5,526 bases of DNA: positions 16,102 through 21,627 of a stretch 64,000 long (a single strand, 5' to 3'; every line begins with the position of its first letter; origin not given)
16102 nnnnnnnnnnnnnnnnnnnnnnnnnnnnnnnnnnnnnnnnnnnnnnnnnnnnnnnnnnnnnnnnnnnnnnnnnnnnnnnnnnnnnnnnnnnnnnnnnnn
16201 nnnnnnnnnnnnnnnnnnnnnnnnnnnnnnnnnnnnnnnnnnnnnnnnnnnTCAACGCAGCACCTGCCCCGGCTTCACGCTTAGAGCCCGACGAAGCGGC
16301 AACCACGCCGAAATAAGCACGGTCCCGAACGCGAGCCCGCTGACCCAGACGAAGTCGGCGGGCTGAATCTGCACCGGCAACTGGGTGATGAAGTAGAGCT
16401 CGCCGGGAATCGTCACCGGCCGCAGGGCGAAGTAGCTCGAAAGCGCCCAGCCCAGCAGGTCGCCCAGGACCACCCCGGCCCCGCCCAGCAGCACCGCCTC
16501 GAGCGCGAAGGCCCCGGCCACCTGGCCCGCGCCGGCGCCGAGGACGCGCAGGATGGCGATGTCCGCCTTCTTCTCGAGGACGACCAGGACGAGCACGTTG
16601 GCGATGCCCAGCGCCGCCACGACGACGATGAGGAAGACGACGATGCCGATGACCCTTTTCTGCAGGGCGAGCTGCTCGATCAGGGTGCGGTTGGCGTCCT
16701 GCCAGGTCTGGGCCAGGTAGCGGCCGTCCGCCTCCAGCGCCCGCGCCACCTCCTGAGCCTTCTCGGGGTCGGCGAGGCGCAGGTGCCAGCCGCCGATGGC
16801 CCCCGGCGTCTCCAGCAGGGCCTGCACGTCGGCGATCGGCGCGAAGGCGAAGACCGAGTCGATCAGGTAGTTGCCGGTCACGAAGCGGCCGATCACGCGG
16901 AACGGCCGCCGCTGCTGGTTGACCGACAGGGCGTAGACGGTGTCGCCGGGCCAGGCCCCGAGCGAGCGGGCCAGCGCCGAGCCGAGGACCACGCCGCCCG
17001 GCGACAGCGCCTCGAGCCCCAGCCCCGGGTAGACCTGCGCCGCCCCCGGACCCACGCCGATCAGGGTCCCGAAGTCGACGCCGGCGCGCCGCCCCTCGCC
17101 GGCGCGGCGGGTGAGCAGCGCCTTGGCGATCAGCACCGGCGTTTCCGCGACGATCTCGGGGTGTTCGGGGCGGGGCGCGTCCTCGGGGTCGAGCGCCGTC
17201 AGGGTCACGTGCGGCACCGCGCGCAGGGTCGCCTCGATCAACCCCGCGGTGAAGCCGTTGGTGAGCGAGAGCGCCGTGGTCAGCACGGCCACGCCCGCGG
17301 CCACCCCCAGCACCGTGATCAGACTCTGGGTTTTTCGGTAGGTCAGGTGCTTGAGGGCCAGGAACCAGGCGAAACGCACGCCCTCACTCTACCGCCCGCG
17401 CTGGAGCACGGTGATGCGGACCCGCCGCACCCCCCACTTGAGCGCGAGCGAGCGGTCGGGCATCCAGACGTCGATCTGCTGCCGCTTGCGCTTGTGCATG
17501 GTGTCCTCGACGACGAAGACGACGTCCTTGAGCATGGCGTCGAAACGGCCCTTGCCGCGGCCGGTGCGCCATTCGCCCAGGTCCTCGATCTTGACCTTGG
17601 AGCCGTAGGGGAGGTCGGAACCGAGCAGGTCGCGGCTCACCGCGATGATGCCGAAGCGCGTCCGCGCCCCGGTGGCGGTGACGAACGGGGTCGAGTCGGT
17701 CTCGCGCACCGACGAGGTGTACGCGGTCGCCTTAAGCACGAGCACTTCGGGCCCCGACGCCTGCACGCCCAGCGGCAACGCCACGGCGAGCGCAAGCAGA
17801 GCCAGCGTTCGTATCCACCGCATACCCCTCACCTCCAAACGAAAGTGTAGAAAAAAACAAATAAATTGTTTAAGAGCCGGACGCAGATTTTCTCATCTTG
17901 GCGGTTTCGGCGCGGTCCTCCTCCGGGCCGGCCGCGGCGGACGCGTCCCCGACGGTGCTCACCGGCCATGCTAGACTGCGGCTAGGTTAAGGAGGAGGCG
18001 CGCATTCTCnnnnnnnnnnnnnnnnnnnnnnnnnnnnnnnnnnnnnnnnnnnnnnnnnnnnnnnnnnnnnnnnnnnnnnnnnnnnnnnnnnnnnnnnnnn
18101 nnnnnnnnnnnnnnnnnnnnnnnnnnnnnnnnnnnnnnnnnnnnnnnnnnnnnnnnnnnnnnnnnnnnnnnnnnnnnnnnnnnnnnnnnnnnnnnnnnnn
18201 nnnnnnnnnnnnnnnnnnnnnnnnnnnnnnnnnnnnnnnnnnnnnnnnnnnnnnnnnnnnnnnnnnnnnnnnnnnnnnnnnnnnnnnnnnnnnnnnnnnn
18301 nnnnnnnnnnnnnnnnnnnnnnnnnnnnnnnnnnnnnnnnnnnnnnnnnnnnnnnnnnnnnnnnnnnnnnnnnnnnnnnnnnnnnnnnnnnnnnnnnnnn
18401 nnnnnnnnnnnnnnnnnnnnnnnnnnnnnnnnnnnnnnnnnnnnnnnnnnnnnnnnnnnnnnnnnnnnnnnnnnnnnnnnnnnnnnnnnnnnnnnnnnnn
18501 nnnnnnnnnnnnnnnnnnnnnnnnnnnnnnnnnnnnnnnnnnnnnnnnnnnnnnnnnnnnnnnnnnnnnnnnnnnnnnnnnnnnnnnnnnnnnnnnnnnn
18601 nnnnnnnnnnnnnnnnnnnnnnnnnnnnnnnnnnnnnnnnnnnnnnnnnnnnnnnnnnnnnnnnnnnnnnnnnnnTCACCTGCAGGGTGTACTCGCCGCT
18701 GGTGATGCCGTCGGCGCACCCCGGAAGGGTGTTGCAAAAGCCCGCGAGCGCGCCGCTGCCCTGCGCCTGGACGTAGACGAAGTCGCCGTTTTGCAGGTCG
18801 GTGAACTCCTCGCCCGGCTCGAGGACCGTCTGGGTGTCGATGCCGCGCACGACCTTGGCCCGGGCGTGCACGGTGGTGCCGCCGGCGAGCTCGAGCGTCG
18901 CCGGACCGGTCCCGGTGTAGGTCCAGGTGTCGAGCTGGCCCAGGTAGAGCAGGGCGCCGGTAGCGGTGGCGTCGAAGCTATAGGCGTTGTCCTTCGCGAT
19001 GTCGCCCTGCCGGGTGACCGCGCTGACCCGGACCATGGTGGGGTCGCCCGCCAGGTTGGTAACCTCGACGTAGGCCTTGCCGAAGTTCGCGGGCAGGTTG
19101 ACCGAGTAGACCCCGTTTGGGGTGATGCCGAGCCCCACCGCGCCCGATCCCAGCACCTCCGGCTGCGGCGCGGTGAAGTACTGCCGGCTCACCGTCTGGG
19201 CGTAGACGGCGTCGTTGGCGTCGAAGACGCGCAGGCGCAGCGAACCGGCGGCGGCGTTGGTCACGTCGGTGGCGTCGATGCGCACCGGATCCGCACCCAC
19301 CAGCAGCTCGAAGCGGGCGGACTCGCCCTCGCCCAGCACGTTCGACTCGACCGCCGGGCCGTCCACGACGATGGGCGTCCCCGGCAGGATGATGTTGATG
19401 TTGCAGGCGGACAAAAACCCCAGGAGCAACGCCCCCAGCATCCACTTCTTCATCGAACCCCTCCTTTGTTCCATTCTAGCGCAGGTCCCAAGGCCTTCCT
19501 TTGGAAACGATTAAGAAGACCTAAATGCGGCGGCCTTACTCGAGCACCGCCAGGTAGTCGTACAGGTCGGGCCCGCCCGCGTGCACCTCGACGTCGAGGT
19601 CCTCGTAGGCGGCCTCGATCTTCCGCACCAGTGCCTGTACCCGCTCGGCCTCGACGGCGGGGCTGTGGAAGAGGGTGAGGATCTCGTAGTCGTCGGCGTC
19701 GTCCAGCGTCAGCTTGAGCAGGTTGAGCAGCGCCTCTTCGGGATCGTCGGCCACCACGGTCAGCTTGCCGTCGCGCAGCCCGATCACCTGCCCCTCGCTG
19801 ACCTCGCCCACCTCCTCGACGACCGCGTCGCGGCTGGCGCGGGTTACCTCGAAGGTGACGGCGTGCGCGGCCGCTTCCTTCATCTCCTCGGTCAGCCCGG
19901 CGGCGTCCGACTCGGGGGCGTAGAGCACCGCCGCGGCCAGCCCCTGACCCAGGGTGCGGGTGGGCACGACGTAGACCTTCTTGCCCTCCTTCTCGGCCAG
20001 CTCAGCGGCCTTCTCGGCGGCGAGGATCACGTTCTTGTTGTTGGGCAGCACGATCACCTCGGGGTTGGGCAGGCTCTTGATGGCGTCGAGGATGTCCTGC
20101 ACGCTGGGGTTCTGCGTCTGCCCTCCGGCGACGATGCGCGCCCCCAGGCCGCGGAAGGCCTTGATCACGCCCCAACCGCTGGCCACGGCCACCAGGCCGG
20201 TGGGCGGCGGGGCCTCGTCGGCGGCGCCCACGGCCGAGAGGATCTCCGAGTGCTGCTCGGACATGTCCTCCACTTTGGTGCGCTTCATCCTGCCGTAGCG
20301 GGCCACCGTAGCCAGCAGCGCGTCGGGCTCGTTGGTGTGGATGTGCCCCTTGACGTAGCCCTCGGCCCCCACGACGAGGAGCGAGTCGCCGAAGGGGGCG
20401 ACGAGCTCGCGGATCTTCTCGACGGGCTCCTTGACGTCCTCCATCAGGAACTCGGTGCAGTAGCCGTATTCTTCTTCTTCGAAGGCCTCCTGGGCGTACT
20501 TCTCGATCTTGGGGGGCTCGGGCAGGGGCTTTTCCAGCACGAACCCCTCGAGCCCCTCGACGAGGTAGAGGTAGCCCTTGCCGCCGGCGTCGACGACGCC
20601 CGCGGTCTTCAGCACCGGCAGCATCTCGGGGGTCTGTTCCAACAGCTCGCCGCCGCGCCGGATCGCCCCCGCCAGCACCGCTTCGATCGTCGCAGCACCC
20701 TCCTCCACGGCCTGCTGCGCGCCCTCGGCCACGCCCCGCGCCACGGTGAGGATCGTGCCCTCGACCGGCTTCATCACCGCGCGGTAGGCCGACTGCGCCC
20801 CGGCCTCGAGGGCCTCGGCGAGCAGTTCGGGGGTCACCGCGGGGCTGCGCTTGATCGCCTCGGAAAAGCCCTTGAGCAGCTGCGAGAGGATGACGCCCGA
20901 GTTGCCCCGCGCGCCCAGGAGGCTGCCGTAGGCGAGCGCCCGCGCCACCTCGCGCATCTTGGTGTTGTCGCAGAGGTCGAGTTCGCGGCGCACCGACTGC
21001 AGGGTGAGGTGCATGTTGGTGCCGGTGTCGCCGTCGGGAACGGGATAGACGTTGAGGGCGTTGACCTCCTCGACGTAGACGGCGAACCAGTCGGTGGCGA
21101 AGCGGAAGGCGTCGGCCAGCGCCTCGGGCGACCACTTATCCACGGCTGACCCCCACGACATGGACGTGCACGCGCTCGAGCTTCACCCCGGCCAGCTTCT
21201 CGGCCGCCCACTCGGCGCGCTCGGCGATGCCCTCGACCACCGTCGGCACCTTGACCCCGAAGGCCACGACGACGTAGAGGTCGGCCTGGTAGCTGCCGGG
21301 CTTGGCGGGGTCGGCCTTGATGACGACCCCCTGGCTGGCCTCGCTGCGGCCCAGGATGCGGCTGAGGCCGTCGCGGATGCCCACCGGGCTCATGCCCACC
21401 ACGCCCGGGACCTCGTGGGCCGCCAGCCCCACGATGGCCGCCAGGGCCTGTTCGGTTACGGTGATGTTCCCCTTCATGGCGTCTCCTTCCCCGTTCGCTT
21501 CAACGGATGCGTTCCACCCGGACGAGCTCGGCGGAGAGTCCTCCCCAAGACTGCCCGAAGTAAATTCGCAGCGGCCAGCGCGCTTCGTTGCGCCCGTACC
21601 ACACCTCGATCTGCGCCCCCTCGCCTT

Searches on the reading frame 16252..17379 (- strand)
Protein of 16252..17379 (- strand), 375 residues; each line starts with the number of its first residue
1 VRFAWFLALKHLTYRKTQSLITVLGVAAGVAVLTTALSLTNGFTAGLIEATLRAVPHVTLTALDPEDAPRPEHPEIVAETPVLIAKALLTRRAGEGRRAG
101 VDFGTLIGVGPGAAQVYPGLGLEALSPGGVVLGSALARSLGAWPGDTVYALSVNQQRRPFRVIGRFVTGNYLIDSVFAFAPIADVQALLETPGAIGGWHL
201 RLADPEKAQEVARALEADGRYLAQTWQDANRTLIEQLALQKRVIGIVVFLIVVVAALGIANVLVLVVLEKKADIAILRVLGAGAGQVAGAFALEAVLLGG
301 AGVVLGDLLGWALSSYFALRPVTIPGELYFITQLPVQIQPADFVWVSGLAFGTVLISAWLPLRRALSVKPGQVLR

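Call 26: search_protein_families(library=pfam, proteins=[window:16252-17379:-], max_evalue=0.00001)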
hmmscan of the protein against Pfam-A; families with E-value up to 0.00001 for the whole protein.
window:16252-17379:- (375 aa): 2 families
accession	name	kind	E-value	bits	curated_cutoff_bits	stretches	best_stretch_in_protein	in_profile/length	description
PF02687.27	FtsX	-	1.2e-18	67.7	25.5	1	246-369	2-119/120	FtsX-like permease C-terminal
PF12704.14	MacB_PCD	-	2.2e-14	54.7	27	1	19-217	1-206/207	MacB-like periplasmic core domain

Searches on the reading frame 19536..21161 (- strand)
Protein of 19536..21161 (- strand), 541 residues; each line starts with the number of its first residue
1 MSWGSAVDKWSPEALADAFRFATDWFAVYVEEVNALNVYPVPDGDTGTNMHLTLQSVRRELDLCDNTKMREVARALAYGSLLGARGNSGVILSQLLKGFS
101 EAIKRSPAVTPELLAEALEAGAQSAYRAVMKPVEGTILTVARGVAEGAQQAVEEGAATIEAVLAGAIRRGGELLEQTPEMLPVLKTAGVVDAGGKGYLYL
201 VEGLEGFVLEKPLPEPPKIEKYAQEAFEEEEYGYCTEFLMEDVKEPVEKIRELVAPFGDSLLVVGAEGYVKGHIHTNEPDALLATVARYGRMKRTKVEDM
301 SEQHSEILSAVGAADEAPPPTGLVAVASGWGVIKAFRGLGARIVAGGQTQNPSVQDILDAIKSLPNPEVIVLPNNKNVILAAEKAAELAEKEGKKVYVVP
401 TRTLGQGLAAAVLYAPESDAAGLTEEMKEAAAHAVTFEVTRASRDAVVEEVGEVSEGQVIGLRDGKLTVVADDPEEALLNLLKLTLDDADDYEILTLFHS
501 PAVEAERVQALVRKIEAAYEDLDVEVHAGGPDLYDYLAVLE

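Call 26: search_protein_families(library=pfam, proteins=[window:19536-21161:-], max_evalue=0.00001)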
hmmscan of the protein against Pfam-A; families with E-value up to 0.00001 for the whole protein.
window:19536-21161:- (541 aa): 3 families
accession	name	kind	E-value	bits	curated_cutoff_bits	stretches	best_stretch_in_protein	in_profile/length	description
PF13684.11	FakA-like_C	-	1.3e-61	208.1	23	1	322-538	1-213/216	Fatty acid kinase subunit A-like, C-terminal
PF02734.22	Dak2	-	2e-40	139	27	1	40-204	1-172/174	DAK2 domain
PF21645.3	FakA-like_M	-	2.4e-22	79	24.9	1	231-306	1-79/80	Fatty acid kinase subunit A-like, middle domain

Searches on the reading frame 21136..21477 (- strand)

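Call 26: search_protein_families(library=pfam, proteins=[window:21136-21477:-], max_evalue=0.00001)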
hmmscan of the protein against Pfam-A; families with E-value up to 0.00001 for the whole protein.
window:21136-21477:- (113 aa): 1 family
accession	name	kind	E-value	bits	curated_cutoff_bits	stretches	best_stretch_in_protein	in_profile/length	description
PF03780.18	Asp23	-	3.8e-25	88.9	28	1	2-110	2-107/108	Asp23 family, cell envelope-related function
